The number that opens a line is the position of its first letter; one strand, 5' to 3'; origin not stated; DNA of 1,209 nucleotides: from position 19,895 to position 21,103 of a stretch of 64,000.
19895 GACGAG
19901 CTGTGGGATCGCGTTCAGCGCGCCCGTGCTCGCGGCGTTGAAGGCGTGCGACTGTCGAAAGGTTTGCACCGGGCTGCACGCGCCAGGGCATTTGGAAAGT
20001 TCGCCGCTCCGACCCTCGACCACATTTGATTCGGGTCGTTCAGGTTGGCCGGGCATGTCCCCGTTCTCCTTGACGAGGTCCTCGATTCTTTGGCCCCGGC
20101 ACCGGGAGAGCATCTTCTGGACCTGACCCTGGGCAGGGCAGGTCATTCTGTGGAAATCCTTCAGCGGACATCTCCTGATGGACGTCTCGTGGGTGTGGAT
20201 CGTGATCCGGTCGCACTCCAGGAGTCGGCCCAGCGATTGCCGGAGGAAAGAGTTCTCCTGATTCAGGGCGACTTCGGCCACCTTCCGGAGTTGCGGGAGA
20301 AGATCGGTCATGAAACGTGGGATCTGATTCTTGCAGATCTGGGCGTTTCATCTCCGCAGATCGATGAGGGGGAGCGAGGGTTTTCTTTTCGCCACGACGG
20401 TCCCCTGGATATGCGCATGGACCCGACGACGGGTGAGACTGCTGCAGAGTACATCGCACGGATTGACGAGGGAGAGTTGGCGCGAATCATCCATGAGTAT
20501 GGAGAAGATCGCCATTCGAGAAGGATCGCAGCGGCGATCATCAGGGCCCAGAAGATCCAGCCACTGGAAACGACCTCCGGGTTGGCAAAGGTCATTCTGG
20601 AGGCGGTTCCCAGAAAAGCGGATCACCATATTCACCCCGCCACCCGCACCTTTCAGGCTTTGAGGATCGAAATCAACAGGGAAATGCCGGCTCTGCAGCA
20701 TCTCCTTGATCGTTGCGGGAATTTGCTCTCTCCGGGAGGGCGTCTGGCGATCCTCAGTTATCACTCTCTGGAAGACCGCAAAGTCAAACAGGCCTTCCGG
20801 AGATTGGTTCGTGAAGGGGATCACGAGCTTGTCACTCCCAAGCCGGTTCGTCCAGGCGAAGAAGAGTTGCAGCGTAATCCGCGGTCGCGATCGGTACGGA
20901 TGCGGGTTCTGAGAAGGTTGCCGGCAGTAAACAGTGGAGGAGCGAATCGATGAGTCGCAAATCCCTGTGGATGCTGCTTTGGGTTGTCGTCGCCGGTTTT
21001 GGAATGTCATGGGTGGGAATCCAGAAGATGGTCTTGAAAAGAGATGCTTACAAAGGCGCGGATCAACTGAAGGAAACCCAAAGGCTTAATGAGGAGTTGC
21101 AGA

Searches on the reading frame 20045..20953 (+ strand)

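Call 30: search_protein_families(library=ncbifam, proteins=[window:20045-20953:+], max_evalue=0.01)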
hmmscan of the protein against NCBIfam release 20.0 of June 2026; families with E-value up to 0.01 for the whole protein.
window:20045-20953:+ (302 aa): 8 families
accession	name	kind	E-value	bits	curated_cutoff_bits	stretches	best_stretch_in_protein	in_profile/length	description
TIGR00006.1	TIGR00006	equivalog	1.7e-92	310.2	154.3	1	3-291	6-309/310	16S rRNA (cytosine(1402)-N(4))-methyltransferase RsmH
NF045667.1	MTase_DVU1556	equivalog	6.5e-05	22.5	155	1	8-81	10-79/213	DVU_1556 family methyltransferase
TIGR00438.1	rrmJ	equivalog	0.00081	18.9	300.15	0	20-99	32-106/188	23S rRNA (uridine(2552)-2'-O)-methyltransferase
NF002463.0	PRK01683.1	equivalog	0.0016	18.1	297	1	17-69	28-79/258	trans-aconitate 2-methyltransferase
NF001244.0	PRK00216.1-5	equivalog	0.0025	17.1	216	0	13-81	41-113/236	bifunctional demethylmenaquinone methyltransferase/2-methoxy-6-polyprenyl-1,4-benzoquinol methylase UbiE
NF043040.1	corrin_prot_MT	hypoth_equivalog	0.0032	16.9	180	0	3-102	25-121/216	corrinoid protein-associated methyltransferase CpaM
NF011493.0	PRK14901.1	equivalog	0.0047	15.8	540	0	12-99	246-335/447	16S rRNA (cytosine(967)-C(5))-methyltransferase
NF049983.1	CopM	equivalog_domain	0.0086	16.1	90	0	144-170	37-63/73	CopM family metallochaperone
